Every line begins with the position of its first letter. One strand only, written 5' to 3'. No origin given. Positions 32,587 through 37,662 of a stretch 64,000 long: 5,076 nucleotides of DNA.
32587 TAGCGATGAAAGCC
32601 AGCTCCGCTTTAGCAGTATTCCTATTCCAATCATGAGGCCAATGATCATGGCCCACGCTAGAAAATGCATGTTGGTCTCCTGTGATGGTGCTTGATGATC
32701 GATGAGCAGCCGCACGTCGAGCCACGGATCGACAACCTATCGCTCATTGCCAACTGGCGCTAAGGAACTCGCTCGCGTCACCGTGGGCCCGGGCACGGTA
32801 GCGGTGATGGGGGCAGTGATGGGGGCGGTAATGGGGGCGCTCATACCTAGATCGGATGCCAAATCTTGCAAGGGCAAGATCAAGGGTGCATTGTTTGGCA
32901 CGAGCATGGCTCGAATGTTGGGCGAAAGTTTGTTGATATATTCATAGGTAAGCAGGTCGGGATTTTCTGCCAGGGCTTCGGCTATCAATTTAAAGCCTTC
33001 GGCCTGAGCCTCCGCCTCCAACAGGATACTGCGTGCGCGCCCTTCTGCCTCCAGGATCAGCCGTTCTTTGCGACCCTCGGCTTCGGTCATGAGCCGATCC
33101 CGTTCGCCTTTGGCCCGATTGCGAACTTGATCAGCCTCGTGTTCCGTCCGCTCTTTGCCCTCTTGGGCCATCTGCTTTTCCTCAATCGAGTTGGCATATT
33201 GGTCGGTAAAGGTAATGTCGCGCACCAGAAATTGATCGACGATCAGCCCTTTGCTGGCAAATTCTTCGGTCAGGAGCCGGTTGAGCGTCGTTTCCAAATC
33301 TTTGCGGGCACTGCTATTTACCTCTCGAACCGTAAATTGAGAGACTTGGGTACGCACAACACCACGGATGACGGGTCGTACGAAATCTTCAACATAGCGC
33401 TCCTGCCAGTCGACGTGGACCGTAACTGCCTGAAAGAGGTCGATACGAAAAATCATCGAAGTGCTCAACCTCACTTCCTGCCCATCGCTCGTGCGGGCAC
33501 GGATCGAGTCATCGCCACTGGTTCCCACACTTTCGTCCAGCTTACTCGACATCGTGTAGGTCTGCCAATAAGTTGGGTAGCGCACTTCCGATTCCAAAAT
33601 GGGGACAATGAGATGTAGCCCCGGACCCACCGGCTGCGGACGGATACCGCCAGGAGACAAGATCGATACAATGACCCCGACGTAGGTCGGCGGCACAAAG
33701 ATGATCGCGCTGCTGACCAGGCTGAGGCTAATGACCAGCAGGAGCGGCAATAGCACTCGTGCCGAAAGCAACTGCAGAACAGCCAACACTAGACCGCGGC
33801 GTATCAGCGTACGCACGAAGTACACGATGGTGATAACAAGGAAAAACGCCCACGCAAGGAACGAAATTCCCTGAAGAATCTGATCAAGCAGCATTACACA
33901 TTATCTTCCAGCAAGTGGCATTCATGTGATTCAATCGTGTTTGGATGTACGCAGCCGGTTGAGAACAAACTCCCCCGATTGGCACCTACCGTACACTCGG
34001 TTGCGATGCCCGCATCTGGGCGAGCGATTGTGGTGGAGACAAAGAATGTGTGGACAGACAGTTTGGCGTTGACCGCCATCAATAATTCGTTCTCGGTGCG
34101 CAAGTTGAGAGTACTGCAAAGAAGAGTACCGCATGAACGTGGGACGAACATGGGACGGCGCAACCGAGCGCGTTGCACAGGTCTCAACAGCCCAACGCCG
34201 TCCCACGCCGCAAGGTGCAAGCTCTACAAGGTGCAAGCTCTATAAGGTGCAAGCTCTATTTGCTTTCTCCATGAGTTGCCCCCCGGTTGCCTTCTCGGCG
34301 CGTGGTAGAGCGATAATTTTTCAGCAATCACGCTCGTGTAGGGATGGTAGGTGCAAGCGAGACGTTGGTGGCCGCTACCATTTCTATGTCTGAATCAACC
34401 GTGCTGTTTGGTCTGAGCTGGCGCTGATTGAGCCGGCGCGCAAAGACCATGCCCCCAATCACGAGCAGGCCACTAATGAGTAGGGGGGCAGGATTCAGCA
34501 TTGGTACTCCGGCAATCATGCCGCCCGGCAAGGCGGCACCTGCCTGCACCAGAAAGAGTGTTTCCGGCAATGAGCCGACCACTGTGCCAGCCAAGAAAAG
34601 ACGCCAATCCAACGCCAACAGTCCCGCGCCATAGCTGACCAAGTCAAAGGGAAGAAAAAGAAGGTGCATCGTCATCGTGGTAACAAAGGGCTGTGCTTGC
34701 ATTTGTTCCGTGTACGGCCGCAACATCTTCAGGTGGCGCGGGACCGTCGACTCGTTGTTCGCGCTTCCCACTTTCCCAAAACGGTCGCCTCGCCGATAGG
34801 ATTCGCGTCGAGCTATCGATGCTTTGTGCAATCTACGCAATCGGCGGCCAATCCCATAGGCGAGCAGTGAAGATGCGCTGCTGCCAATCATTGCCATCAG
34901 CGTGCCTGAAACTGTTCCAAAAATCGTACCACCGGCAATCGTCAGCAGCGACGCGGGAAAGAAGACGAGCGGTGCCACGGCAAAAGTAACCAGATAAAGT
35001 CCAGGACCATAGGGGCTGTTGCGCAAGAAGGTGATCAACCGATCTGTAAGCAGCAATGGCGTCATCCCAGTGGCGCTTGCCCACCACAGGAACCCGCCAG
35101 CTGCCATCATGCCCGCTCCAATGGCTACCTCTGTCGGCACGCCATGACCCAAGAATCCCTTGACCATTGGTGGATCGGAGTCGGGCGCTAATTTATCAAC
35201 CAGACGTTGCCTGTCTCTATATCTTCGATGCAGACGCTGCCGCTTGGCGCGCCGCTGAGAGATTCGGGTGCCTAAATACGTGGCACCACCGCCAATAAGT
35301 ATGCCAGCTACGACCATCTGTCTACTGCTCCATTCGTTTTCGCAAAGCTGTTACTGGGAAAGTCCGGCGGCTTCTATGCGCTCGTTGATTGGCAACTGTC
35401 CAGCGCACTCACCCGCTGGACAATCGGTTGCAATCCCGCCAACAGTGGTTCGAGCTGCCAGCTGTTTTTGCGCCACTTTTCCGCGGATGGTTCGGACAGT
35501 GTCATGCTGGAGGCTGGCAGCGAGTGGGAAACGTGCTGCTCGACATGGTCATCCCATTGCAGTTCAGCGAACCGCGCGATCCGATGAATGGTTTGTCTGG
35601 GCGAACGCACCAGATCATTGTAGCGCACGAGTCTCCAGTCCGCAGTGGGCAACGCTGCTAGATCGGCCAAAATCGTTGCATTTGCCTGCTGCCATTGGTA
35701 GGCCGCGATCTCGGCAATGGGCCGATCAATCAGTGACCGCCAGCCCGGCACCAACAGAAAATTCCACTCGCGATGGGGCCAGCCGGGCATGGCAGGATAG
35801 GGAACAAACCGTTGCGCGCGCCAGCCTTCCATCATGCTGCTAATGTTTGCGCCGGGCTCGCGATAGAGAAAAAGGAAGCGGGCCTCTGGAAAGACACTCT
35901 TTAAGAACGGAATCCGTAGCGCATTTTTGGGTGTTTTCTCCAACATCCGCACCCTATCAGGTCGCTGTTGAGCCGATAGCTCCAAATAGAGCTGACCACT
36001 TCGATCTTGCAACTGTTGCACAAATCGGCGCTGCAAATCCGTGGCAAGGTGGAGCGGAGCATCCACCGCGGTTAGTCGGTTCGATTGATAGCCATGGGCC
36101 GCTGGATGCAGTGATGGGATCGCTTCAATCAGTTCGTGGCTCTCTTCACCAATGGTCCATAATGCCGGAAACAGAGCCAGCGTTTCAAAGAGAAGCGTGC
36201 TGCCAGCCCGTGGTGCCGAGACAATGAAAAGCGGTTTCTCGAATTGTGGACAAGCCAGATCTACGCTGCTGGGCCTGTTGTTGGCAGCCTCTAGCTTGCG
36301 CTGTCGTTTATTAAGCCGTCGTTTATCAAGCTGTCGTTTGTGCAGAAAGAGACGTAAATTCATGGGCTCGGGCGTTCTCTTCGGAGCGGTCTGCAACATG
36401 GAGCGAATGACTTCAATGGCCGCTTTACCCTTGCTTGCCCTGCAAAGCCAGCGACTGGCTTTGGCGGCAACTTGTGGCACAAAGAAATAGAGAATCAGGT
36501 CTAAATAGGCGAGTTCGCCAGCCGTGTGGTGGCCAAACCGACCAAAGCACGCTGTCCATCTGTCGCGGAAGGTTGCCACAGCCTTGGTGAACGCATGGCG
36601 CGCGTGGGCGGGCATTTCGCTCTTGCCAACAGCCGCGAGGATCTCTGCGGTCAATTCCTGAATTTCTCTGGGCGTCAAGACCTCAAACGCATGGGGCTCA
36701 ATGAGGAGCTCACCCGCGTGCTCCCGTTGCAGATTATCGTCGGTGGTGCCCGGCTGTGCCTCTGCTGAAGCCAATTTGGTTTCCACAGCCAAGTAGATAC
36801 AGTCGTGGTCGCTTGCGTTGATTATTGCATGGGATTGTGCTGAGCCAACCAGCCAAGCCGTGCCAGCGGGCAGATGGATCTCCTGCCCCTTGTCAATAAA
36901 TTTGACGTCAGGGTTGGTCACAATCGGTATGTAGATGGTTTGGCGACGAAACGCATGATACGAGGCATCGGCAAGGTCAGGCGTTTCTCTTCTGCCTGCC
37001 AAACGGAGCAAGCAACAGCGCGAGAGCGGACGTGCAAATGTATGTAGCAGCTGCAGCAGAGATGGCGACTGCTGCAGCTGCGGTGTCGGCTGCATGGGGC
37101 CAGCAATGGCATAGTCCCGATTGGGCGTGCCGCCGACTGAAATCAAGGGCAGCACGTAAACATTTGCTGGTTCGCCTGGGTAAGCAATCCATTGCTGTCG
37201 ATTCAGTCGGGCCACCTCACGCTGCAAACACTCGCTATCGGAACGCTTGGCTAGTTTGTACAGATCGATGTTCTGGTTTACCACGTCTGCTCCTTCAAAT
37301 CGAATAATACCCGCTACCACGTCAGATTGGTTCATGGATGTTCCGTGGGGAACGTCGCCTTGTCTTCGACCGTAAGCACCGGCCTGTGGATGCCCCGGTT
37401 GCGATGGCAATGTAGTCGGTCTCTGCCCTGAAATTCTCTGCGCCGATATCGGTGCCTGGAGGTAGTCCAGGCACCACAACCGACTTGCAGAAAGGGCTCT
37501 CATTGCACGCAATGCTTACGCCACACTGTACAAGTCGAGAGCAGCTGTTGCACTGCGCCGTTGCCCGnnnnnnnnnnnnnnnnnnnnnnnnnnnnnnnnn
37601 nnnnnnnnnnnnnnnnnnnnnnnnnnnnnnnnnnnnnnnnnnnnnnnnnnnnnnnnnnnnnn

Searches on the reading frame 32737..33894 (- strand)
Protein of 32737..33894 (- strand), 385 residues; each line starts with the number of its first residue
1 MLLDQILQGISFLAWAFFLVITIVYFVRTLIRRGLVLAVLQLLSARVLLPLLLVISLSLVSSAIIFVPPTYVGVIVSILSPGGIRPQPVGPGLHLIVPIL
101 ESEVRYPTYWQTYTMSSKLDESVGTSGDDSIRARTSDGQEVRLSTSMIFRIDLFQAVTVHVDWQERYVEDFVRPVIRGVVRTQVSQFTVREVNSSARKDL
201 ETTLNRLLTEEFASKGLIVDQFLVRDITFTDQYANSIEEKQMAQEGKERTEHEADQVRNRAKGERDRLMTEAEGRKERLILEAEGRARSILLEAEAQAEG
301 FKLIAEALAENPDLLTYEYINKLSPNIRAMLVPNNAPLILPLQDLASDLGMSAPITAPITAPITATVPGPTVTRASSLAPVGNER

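Call 23: search_protein_families(library=pfam, proteins=[window:32737-33894:-], max_evalue=0.0001)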
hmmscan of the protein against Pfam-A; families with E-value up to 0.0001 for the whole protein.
window:32737-33894:- (385 aa): 1 family
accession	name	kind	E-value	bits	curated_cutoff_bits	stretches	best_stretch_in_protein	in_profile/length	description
PF01145.31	Band_7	-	1.8e-32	113.2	23.6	1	67-258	3-169/176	SPFH domain / Band 7 family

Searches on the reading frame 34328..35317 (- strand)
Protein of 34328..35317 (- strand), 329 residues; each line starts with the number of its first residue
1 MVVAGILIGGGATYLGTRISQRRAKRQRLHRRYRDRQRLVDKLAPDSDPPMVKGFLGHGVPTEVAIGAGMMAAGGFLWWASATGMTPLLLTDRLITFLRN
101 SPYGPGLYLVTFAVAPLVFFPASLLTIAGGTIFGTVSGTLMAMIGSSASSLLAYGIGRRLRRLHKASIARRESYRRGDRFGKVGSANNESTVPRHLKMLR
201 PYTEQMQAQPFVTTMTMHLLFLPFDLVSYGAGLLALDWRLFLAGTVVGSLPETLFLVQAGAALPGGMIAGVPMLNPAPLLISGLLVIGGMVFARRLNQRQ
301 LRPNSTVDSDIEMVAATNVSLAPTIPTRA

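Call 23: search_protein_families(library=pfam, proteins=[window:34328-35317:-], max_evalue=0.0001)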
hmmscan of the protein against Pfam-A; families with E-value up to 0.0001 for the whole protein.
window:34328-35317:- (329 aa): 1 family
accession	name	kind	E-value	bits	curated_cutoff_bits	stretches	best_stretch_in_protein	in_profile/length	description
PF09335.16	VTT_dom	-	8.6e-20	71.9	33.9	1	120-261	1-122/123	VTT domain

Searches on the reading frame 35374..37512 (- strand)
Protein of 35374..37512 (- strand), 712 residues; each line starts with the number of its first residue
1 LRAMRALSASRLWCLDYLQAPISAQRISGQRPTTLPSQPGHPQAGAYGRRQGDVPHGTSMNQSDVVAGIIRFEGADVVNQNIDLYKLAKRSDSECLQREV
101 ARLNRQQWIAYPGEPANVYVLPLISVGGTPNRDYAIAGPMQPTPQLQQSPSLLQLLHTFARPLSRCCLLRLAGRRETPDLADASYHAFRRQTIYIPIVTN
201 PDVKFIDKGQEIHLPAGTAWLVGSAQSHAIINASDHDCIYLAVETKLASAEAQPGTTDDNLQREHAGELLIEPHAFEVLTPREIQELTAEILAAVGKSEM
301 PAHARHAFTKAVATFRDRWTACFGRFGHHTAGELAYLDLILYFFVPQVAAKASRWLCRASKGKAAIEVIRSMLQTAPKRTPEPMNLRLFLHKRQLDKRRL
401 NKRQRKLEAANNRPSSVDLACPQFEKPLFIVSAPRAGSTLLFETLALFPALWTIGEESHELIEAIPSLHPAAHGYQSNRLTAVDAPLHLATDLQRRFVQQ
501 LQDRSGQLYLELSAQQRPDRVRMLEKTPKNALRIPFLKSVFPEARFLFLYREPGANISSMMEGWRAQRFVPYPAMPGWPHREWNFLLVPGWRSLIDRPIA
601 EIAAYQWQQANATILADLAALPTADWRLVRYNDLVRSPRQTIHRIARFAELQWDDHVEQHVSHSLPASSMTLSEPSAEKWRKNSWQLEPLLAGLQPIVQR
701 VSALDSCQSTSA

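Call 23: search_protein_families(library=pfam, proteins=[window:35374-37512:-], max_evalue=0.0001)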
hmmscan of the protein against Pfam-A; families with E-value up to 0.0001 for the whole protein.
window:35374-37512:- (712 aa): 2 families
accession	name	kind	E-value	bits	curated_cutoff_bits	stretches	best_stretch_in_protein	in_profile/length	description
PF13469.12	Sulfotransfer_3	-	1.5e-25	91.2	27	1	427-655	1-216/216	Sulfotransferase family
PF00685.33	Sulfotransfer_1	-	4.5e-05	23.4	22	0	427-663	3-194/255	Sulfotransferase domain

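Call 74: search_protein_families(library=pfam, proteins=[window:35374-37512:-], max_evalue=1)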
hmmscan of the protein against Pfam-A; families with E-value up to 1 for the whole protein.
window:35374-37512:- (712 aa): 4 families
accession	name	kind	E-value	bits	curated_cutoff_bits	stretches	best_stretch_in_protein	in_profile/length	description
PF13469.12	Sulfotransfer_3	-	1.5e-25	91.2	27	1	427-655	1-216/216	Sulfotransferase family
PF00685.33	Sulfotransfer_1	-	4.5e-05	23.4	22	1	427-663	3-194/255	Sulfotransferase domain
PF05118.21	Asp_Arg_Hydrox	-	0.0091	16.3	22.6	1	145-244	52-153/157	Aspartyl/Asparaginyl beta-hydroxylase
PF07883.17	Cupin_2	-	0.025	14.7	27.2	1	206-243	32-69/70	Cupin domain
